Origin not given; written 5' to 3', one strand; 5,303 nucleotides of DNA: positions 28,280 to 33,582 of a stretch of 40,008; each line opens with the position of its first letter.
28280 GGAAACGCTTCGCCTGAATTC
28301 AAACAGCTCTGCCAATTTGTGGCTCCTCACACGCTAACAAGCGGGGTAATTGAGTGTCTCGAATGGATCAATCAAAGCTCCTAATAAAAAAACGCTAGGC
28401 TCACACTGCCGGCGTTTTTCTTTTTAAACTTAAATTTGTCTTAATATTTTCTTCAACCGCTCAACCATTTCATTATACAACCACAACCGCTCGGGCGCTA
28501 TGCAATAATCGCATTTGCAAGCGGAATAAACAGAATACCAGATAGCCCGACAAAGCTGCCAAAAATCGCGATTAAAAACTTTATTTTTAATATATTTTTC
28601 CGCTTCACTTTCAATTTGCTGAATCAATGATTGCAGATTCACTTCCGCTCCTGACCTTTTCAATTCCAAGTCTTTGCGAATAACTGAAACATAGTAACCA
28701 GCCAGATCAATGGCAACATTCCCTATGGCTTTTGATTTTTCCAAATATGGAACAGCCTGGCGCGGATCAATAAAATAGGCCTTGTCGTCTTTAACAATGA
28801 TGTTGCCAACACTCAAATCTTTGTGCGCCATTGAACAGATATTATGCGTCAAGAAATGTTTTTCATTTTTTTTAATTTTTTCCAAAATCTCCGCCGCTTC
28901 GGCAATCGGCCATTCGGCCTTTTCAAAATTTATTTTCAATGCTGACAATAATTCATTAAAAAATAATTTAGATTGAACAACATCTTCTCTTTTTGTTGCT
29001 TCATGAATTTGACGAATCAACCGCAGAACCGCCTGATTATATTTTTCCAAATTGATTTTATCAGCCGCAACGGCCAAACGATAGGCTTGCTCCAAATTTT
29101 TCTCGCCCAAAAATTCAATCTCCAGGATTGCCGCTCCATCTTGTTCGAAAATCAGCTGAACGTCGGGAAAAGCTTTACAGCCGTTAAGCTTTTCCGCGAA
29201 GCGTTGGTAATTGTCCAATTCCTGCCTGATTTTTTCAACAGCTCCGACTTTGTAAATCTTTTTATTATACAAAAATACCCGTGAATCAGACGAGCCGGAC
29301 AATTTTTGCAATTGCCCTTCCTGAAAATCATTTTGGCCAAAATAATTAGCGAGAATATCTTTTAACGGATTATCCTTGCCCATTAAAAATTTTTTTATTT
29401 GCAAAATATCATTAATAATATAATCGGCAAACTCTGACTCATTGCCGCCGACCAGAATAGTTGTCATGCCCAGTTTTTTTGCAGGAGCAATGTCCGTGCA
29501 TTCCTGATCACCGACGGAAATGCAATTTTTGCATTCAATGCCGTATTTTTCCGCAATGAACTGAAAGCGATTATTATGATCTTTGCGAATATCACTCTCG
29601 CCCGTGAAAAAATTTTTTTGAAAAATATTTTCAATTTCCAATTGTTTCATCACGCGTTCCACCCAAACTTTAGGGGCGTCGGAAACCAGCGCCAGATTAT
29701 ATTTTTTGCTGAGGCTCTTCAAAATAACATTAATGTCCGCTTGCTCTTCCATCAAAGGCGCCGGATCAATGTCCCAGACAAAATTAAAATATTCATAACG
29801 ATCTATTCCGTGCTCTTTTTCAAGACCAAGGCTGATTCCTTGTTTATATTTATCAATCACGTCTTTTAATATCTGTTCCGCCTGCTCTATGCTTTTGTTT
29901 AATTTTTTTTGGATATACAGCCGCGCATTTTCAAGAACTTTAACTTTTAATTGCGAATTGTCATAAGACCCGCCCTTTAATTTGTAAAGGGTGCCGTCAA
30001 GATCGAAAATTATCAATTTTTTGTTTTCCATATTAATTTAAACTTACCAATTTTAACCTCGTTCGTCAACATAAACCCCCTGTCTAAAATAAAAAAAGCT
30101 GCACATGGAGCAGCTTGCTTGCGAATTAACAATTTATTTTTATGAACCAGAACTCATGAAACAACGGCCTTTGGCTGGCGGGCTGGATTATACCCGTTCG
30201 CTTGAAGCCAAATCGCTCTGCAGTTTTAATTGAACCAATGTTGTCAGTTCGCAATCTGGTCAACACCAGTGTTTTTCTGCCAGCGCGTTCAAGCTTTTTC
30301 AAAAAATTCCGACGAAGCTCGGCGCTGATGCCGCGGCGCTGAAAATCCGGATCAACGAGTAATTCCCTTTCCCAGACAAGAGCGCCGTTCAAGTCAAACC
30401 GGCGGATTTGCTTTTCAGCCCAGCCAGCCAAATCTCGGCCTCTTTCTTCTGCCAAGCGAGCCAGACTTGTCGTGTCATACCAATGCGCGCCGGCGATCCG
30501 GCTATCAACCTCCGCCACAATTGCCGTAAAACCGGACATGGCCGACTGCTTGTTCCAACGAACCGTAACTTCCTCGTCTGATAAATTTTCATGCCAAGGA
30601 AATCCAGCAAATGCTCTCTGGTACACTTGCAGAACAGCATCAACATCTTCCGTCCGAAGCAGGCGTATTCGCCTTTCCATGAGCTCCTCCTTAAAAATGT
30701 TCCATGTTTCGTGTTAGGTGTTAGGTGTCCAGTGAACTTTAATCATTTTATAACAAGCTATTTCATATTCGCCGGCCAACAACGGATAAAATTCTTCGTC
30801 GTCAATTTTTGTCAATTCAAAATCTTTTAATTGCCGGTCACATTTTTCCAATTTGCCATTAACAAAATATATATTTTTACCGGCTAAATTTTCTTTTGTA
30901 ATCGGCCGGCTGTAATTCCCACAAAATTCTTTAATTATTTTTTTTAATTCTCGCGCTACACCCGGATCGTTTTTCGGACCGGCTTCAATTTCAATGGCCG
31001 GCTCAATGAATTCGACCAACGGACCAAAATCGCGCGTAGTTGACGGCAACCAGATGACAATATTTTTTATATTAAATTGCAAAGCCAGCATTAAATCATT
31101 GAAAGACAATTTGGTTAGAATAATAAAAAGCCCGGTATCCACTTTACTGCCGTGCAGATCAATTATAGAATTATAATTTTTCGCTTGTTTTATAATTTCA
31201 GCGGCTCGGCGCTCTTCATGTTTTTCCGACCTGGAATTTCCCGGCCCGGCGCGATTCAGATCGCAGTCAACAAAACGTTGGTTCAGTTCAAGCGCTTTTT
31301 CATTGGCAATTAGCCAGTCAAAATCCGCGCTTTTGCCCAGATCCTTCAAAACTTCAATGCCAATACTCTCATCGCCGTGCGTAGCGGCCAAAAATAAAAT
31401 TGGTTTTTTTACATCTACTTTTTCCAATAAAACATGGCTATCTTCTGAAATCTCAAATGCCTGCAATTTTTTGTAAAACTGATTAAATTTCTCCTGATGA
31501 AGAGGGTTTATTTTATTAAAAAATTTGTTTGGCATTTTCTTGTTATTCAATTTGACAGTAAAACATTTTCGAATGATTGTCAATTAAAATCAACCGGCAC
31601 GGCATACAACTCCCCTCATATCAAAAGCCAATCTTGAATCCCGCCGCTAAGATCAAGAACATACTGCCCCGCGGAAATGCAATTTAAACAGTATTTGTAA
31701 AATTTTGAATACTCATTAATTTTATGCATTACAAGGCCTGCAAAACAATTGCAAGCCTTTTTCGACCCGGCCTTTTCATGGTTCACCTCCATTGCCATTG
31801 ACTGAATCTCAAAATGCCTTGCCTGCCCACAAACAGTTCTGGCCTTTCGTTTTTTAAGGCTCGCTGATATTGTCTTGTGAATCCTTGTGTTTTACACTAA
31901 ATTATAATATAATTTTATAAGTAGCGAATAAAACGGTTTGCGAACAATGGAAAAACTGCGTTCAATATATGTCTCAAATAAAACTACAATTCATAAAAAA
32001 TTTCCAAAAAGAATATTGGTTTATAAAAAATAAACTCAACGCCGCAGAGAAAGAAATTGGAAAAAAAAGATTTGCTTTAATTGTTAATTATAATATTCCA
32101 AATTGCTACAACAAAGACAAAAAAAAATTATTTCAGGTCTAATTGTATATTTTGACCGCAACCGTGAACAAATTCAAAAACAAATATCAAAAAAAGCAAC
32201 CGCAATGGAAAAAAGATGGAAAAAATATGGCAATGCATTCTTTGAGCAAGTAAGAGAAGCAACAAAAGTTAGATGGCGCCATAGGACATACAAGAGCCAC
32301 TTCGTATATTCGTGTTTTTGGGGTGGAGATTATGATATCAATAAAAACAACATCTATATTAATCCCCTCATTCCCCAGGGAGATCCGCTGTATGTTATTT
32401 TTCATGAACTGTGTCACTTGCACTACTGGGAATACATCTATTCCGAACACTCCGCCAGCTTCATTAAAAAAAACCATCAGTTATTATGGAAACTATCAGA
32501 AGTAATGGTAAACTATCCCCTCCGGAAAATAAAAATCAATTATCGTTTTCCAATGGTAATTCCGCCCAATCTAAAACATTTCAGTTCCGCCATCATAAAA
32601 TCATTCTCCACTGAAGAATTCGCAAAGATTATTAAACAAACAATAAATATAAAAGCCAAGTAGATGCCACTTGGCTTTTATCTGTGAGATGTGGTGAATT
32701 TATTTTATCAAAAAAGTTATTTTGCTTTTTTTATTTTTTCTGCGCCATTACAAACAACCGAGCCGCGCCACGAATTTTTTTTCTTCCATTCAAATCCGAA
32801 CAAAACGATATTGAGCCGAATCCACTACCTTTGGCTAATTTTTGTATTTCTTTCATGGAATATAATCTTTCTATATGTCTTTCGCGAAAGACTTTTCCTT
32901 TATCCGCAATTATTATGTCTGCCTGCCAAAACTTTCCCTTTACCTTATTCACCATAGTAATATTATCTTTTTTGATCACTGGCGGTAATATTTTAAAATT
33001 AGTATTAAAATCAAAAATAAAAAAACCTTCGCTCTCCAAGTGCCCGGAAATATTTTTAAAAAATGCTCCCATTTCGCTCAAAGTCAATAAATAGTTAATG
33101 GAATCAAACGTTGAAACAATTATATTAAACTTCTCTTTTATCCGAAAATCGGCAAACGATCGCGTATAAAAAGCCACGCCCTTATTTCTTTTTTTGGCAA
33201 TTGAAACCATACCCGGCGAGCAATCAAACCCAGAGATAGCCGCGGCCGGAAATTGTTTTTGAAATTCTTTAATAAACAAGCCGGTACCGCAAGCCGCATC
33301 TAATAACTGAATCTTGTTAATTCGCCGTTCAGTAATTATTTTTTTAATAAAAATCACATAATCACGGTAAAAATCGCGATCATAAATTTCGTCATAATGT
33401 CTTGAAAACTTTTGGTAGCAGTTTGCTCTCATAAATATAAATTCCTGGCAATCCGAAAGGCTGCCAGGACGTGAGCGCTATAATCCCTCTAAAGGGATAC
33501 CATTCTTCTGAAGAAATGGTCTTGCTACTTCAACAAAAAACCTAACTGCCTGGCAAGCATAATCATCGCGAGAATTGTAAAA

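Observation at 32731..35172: Compact RiPP-like operon: promoter, operator palindrome, 34-codon ORF, attenuator hairpin, RRE-rSAM-SPASM maturase, SAM methyltransferase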

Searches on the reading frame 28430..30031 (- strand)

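Call 3: search_protein_families(library=pfam, proteins=[window:28430-30031:-], max_evalue=0.01)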
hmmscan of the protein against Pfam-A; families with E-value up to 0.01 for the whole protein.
window:28430-30031:- (533 aa): 9 families
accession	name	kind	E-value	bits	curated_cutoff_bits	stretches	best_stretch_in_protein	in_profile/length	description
PF13419.12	HAD_2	-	2.2e-14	54.4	23.8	1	7-194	1-178/178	Haloacid dehalogenase-like hydrolase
PF00702.32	Hydrolase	-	1.3e-13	52.2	26.4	1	5-188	2-191/191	haloacid dehalogenase-like hydrolase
PF13242.12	Hydrolase_like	-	2.9e-06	27.6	22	1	150-198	4-52/75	HAD-hyrolase-like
PF01163.29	RIO1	-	4.4e-05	23.6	22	1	377-429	104-154/187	RIO domain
PF19974.5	TCAD9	-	0.00026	20.7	40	0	392-422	293-320/429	Ternary complex associated domain 9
PF06888.18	Put_Phosphatase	-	0.00034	20.5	27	1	99-148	75-126/234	Putative Phosphatase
PF03031.24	NIF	-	0.00057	20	21.8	0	103-150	46-95/160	NLI interacting factor-like phosphatase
PF12710.13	HAD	-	0.001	20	27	0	7-176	1-181/189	haloacid dehalogenase-like hydrolase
PF12689.13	Acid_PPase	-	0.0044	17.3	27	0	5-29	4-28/169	Acid Phosphatase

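Call 4: search_protein_families(library=ncbifam, proteins=[window:28430-30031:-], max_evalue=0.01)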
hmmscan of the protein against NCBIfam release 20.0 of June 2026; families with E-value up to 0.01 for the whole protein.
window:28430-30031:- (533 aa): 26 families (the best 25 are shown)
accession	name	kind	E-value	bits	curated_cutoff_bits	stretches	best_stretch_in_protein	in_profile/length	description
TIGR02253.1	CTE7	subfamily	2.1e-18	66.9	169.75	1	5-200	3-200/221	TIGR02253 family HAD-type hydrolase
TIGR01993.1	Pyr-5-nucltdase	equivalog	3.4e-18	66.1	142.9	1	6-194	2-183/183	pyrimidine 5'-nucleotidase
NF009695.0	PRK13222.1-2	equivalog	1.1e-11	44.7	225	1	2-194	4-193/226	phosphoglycolate phosphatase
TIGR01662.1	HAD-SF-IIIA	subfamily_domain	2.1e-11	44.1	44.6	1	103-194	33-138/141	HAD-IIIA family hydrolase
TIGR02254.1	YjjG_YfnB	equivalog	9.4e-08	31.8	159.9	1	103-204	105-206/223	YjjG family noncanonical pyrimidine nucleotidase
TIGR02252.1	DREG-2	subfamily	1.2e-07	31.8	155.2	1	108-193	119-203/203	HAD hydrolase, REG-2-like, family IA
TIGR01509.1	HAD-SF-IA-v3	subfamily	1.2e-06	28.8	29.4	0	104-194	74-154/154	HAD-IA family hydrolase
TIGR01428.1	HAD_type_II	equivalog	2.2e-06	27.8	125.4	1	6-194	3-190/197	haloacid dehalogenase type II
TIGR01449.2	PGP_bact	equivalog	7.5e-06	25.6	180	1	103-194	93-184/213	phosphoglycolate phosphatase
NF008087.0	PRK10826.1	equivalog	1.4e-05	24.8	191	1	109-199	107-196/222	hexitol phosphatase HxpB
TIGR01668.1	YqeG_hyp_ppase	hypoth_equivalog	2e-05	24.2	89.1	1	149-195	90-136/170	YqeG family HAD IIIA-type phosphatase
TIGR01549.1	HAD-SF-IA-v1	subfamily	2.2e-05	24.9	23.3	0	109-188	75-149/149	HAD-IA family hydrolase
NF009697.0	PRK13222.1-4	equivalog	2.4e-05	23.8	327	1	104-192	103-191/232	phosphoglycolate phosphatase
TIGR02009.1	PGMB-YQAB-SF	subfamily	6.4e-05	23.2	153.35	1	7-178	4-171/186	beta-phosphoglucomutase family hydrolase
TIGR01460.1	HAD-SF-IIA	subfamily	0.00019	21.3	100.15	1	158-194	205-243/246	HAD-IIA family hydrolase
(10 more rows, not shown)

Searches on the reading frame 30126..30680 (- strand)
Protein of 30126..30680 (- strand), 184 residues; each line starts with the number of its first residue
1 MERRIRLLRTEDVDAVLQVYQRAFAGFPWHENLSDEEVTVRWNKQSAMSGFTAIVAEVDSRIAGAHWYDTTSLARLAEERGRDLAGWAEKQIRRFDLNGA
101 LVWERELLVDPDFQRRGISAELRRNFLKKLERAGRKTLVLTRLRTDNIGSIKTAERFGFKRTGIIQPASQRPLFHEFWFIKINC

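Call 3: search_protein_families(library=pfam, proteins=[window:30126-30680:-], max_evalue=0.01)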
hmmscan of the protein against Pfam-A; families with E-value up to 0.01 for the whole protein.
window:30126-30680:- (184 aa): 5 families
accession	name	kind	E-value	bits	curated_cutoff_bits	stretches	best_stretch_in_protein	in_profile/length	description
PF00583.31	Acetyltransf_1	-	5.2e-08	33.6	20.7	1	70-159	33-116/116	Acetyltransferase (GNAT) family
PF13302.13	Acetyltransf_3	-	2.6e-07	31.8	25.4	1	5-160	4-138/138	Acetyltransferase (GNAT) domain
PF13508.13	Acetyltransf_7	-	0.0001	23.1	27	1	95-160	25-83/84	Acetyltransferase (GNAT) domain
PF08445.16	FR47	-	0.0011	19.4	22.1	1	107-161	27-79/86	FR47-like protein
PF13673.13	Acetyltransf_10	-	0.0014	19.1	23.6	0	107-163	57-111/128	Acetyltransferase (GNAT) domain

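Call 4: search_protein_families(library=ncbifam, proteins=[window:30126-30680:-], max_evalue=0.01)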
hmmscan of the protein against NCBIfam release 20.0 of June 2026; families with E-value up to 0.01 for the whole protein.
window:30126-30680:- (184 aa): 7 families
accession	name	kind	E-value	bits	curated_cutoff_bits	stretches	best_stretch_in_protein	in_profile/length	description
TIGR01575.1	rimI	equivalog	2.8e-08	34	86.4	1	106-165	60-118/132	ribosomal protein S18-alanine N-acetyltransferase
NF007025.1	PRK09491.1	equivalog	1.9e-06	27.9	173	1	107-162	68-122/145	ribosomal protein S18-alanine N-acetyltransferase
NF002959.0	PRK03624.1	equivalog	2e-05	24.3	124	0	104-163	75-133/147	GNAT family acetyltransferase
NF040502.1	PPT_acetyltrans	equivalog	5.9e-05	22.8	300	1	105-170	89-153/183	phosphinothricin N-acetyltransferase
TIGR03448.1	mycothiol_MshD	equivalog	0.0002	20.8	163.1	1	11-161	160-287/294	mycothiol synthase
NF040504.1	resist_ArsN1b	equivalog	0.002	18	210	1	82-165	57-139/159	arsinothricin resistance N-acetyltransferase ArsN1 family B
NF040503.1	resist_ArsN1a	equivalog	0.003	17.3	170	0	77-166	52-140/159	arsinothricin resistance N-acetyltransferase ArsN1 family A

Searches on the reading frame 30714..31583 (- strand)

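Call 3: search_protein_families(library=pfam, proteins=[window:30714-31583:-], max_evalue=0.01)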
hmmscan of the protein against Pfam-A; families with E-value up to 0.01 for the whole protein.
window:30714-31583:- (289 aa): 1 family
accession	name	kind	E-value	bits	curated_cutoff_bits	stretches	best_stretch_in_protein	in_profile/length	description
PF24827.1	AstE_AspA_cat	-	3.7e-10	40.1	25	1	62-203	5-169/192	Succinylglutamate desuccinylase/Aspartoacylase catalytic domain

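Call 4: search_protein_families(library=ncbifam, proteins=[window:30714-31583:-], max_evalue=0.01)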
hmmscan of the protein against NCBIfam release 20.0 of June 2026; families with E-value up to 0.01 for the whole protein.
window:30714-31583:- (289 aa): 3 families
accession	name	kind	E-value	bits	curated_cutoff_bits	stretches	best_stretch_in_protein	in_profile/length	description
NF002601.0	PRK02259.1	equivalog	2.5e-16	59.7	180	1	60-210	5-174/293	aspartoacylase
NF003706.0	PRK05324.1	subfamily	2.4e-05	23.5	170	1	56-136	46-137/336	succinylglutamate desuccinylase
TIGR03242.1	arg_catab_astE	equivalog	0.003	16.9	305.65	1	57-136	39-129/319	succinylglutamate desuccinylase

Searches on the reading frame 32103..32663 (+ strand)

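Call 3: search_protein_families(library=pfam, proteins=[window:32103-32663:+], max_evalue=0.01)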
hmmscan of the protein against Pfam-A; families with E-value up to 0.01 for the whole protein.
window:32103-32663:+ (186 aa): 2 families
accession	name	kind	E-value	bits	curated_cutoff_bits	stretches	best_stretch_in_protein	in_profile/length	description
PF10263.15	SprT-like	-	0.0018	18.5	25.6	1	38-124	4-92/108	SprT-like family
PF06114.19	Peptidase_M78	-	0.0051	17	22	1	70-116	26-63/123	IrrE N-terminal-like domain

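Call 4: search_protein_families(library=ncbifam, proteins=[window:32103-32663:+], max_evalue=0.01)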
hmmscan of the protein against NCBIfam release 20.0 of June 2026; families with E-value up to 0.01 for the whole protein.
window:32103-32663:+ (186 aa): 0 families

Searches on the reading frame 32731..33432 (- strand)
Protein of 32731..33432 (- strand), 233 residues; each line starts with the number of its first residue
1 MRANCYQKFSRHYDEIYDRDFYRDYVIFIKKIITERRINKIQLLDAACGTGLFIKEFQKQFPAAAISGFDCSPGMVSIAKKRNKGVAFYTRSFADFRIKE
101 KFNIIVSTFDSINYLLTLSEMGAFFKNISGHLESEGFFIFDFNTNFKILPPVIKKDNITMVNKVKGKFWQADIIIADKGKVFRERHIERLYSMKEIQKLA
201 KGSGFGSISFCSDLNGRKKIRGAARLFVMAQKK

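Call 3: search_protein_families(library=pfam, proteins=[window:32731-33432:-], max_evalue=0.01)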
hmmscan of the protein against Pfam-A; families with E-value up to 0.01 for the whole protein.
window:32731-33432:- (233 aa): 7 families
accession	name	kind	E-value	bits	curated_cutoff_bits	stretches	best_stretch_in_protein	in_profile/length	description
PF13649.12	Methyltransf_25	-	8.4e-13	49.3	27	1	44-136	2-97/97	Methyltransferase domain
PF08242.18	Methyltransf_12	-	1.9e-09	38.6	30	1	44-138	1-98/98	Methyltransferase domain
PF13847.12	Methyltransf_31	-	4.7e-09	36.5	27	1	41-141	5-110/145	Methyltransferase domain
PF08241.18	Methyltransf_11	-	2.2e-08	35.1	21.2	1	44-140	1-95/95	Methyltransferase domain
PF13489.12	Methyltransf_23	-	6.5e-08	32.9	27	1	37-205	20-159/164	Methyltransferase domain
PF00891.24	Methyltransf_2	-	0.00028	20.7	22.3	1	11-92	33-119/210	O-methyltransferase domain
PF01209.24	Ubie_methyltran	-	0.00035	20.4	20.1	1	21-93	31-102/233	ubiE/COQ5 methyltransferase family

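Call 4: search_protein_families(library=ncbifam, proteins=[window:32731-33432:-], max_evalue=0.01)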
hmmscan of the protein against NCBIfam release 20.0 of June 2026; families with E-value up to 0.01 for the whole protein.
window:32731-33432:- (233 aa): 15 families
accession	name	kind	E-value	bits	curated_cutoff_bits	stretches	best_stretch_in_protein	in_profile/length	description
TIGR02072.1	BioC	equivalog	1.1e-11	45.1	184.95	1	33-140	27-132/244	malonyl-ACP O-methyltransferase BioC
TIGR02021.1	BchM-ChlM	equivalog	1.4e-08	34.4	158.9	1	33-144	48-159/218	magnesium protoporphyrin IX methyltransferase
NF010703.0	PRK14103.1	equivalog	3.4e-08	33.2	320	1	31-108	24-96/256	trans-aconitate 2-methyltransferase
NF001244.0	PRK00216.1-5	equivalog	4e-08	32.8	216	1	40-84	49-94/236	bifunctional demethylmenaquinone methyltransferase/2-methoxy-6-polyprenyl-1,4-benzoquinol methylase UbiE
TIGR01934.1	MenG_MenH_UbiE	subfamily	5e-07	29.2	158.35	1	39-85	39-84/223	ubiquinone/menaquinone biosynthesis methyltransferase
NF002463.0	PRK01683.1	equivalog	6.3e-07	29.2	297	1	40-136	32-124/258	trans-aconitate 2-methyltransferase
NF041820.1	daptide_MTase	equivalog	3e-06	26.9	175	1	11-142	13-144/243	daptide-type RiPP biosynthesis methyltransferase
NF043040.1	corrin_prot_MT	hypoth_equivalog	3.9e-06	26.5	180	1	30-122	31-124/216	corrinoid protein-associated methyltransferase CpaM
TIGR03534.1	RF_mod_PrmC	equivalog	0.0001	21.9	199.1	1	33-107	81-162/253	peptide chain release factor N(5)-glutamine methyltransferase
TIGR01983.1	UbiG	equivalog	0.00015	21.1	102.95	1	31-140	35-151/228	bifunctional 2-polyprenyl-6-hydroxyphenol methylase/3-demethylubiquinol 3-O-methyltransferase UbiG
NF008300.0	PRK11088.1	equivalog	0.00034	20.2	303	1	20-99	65-148/272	23S rRNA (guanine(745)-N(1))-methyltransferase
NF007610.0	PRK10258.1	equivalog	0.0015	17.9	342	1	22-86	27-87/251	malonyl-ACP O-methyltransferase BioC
NF006268.0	PRK08417.1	equivalog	0.0021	17.2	499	1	83-160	200-278/406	metal-dependent hydrolase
TIGR04543.1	ketoArg_3Met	equivalog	0.0037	16.4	425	1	26-81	136-191/336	2-ketoarginine methyltransferase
TIGR02752.1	MenG_heptapren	equivalog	0.0068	16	419.85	0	5-85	10-92/231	demethylmenaquinone methyltransferase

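Call 58: find_homologous_proteins(query=window:32731-33432:-, max_evalue=1e-8)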
Query window:32731-33432:- (233 aa): 4 proteins with E <= 1e-8 among 160 candidates.
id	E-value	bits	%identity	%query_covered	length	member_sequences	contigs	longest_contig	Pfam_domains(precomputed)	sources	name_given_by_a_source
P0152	3.4e-150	516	100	100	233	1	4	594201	PF13847.13,PF13489.13,PF13649.13,PF08241.19,PF08242.19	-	-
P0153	3.5e-69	251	51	98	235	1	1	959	PF13847.13,PF13489.13,PF13649.13,PF01209.25,PF08241.19,PF08242.19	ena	-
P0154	1.3e-49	187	46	100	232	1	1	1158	PF13847.13,PF13489.13,PF13649.13,PF01209.25,PF08241.19,PF08242.19,PF05401.17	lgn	-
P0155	3.8e-15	74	29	88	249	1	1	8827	PF13847.13,PF13489.13,PF13649.13,PF08241.19,PF08242.19,PF05401.17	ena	-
